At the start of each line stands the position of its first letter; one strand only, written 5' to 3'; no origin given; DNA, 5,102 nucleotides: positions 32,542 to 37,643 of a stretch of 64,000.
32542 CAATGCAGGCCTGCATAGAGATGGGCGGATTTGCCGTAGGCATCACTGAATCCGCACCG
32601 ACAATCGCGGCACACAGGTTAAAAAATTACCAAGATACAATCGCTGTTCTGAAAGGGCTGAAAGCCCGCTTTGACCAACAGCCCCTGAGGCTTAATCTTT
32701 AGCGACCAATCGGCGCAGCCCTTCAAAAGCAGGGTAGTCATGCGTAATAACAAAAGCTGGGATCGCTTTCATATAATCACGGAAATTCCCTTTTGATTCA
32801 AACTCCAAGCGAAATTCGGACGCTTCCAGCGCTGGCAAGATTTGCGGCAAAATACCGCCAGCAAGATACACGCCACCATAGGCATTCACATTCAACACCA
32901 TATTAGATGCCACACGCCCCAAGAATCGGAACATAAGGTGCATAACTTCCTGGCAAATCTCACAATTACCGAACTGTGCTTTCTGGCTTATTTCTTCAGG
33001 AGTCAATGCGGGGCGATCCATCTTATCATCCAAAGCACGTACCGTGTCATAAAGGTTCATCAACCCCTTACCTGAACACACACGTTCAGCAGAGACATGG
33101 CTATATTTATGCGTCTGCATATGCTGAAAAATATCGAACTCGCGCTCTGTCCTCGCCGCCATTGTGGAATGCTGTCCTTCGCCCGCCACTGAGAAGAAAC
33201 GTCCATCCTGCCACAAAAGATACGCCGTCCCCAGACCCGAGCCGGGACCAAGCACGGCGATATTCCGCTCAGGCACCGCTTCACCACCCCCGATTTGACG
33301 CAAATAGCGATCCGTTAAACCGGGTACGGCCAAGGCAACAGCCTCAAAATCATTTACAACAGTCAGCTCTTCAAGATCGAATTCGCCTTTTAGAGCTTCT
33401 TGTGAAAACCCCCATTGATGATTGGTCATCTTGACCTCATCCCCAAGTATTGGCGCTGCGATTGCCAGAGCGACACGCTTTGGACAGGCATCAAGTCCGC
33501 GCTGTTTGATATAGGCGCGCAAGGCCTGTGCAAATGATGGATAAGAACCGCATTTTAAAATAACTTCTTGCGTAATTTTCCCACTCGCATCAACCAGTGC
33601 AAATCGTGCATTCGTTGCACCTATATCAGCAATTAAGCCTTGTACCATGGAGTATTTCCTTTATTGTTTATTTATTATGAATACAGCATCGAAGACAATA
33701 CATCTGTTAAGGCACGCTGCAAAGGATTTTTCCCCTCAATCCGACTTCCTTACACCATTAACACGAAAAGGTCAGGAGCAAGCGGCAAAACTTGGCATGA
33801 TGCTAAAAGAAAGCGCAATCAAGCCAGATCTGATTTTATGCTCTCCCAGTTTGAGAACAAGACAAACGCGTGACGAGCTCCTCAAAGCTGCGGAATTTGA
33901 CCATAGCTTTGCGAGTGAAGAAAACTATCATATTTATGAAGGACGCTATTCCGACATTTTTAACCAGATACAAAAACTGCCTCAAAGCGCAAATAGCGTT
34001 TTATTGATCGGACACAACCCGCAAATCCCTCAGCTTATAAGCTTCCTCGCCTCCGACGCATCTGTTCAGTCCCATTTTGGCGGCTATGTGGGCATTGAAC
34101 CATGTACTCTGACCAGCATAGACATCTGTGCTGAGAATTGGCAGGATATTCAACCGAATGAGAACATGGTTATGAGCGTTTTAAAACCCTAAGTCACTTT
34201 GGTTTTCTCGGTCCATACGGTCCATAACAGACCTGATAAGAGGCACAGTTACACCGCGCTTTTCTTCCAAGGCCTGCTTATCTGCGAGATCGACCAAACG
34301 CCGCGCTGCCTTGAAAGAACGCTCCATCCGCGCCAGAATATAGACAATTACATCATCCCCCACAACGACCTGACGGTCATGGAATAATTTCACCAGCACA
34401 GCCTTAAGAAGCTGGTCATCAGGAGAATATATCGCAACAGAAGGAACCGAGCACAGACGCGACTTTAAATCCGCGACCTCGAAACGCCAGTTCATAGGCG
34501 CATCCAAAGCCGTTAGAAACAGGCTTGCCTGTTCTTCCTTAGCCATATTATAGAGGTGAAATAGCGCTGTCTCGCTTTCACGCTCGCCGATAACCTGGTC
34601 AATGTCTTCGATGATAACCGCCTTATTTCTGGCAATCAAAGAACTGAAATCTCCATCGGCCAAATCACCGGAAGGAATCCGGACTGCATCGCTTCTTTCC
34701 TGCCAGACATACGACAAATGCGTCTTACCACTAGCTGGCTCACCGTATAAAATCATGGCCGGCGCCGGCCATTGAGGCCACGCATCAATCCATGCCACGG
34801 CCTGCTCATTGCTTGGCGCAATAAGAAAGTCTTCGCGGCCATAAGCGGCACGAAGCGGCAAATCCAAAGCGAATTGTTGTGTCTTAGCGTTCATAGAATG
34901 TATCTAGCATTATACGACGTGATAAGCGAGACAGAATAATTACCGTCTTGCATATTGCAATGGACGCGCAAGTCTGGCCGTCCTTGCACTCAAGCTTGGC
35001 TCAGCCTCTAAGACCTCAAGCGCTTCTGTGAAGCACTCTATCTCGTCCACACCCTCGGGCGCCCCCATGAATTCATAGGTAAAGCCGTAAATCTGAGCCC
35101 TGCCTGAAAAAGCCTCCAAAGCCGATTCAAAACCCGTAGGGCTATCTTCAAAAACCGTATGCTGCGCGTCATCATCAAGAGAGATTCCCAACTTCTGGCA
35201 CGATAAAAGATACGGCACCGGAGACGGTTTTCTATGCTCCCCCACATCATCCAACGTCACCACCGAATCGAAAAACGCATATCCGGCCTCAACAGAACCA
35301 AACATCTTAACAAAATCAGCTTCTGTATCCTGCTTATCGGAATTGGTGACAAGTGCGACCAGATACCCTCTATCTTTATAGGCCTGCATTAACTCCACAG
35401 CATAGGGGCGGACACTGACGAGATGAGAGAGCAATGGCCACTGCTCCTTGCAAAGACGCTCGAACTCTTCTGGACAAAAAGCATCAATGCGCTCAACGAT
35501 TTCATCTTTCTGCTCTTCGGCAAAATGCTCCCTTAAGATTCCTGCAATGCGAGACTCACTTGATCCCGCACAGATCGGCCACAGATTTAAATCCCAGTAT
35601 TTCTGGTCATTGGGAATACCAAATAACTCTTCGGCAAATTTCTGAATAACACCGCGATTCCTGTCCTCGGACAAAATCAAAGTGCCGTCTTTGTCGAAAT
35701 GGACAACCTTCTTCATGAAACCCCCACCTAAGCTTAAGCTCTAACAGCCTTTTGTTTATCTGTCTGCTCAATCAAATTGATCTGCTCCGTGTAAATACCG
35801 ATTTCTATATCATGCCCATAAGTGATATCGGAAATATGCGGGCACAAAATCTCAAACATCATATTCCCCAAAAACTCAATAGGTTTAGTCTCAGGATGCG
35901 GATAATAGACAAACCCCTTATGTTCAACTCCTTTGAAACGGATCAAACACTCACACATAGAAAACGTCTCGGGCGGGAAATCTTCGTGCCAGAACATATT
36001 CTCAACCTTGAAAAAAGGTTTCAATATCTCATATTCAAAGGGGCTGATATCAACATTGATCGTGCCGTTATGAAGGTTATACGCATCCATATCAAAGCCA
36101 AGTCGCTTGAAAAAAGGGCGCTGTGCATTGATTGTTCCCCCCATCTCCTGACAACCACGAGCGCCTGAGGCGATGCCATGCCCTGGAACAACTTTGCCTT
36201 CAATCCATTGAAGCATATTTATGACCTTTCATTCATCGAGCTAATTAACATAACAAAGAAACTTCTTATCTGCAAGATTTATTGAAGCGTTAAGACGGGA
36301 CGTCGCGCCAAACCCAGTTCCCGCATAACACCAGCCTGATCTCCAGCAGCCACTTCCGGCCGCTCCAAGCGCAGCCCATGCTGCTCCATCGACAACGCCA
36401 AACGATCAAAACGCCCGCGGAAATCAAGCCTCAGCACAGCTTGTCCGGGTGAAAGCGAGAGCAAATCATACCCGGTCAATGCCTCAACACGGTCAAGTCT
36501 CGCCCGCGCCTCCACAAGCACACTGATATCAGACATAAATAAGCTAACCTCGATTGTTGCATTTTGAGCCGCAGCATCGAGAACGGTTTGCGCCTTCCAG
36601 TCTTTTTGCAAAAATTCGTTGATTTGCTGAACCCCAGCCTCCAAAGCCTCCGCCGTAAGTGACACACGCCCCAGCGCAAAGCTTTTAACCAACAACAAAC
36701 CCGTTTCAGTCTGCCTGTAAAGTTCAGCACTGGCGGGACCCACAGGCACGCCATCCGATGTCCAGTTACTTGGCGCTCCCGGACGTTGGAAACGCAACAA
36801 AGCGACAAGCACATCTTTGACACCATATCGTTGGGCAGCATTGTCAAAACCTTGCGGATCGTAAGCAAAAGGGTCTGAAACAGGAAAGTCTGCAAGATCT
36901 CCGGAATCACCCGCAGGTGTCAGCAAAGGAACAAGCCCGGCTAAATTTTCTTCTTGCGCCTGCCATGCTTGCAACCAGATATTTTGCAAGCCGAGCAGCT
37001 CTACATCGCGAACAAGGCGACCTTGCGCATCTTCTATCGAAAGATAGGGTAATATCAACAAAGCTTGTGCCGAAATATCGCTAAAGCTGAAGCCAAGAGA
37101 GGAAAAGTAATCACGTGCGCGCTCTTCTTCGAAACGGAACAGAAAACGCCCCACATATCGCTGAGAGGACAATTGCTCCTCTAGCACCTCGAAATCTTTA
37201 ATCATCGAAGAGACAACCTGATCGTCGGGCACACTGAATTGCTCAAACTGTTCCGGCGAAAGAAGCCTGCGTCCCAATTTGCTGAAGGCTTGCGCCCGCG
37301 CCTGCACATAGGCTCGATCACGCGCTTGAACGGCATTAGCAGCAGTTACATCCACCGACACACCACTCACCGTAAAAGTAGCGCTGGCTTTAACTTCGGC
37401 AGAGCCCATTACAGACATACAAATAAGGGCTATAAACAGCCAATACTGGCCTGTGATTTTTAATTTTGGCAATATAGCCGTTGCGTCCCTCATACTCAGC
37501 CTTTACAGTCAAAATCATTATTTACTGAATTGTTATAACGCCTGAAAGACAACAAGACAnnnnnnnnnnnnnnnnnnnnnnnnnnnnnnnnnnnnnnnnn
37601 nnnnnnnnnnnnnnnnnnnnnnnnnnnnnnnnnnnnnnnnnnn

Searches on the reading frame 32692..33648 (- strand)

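Call 60: search_protein_families(library=pfam, proteins=[window:32692-33648:-], max_evalue=0.0001)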
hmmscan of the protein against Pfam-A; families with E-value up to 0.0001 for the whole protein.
window:32692-33648:- (318 aa): 1 family
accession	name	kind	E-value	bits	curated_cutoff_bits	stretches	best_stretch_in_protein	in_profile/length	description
PF02685.22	Glucokinase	-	2.7e-101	339.2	22.1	1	5-315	1-311/314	Glucokinase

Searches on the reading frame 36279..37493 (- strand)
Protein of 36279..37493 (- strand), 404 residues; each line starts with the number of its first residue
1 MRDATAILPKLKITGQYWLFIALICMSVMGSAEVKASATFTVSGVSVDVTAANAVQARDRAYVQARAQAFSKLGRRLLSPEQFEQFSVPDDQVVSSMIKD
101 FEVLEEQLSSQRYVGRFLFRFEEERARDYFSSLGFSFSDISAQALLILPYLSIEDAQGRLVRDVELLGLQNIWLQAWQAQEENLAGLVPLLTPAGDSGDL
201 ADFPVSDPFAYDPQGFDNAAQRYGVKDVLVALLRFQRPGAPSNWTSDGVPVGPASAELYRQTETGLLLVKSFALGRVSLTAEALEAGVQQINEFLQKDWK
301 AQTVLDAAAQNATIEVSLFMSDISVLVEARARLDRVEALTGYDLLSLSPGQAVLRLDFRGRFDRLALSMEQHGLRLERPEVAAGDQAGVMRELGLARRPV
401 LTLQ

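Call 60: search_protein_families(library=pfam, proteins=[window:36279-37493:-], max_evalue=0.0001)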
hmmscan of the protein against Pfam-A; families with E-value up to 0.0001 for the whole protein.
window:36279-37493:- (404 aa): 1 family
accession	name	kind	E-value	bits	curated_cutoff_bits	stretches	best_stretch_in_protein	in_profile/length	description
PF09839.14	DUF2066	-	1.2e-07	31.8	23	1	41-240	3-191/232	Uncharacterized protein conserved in bacteria (DUF2066)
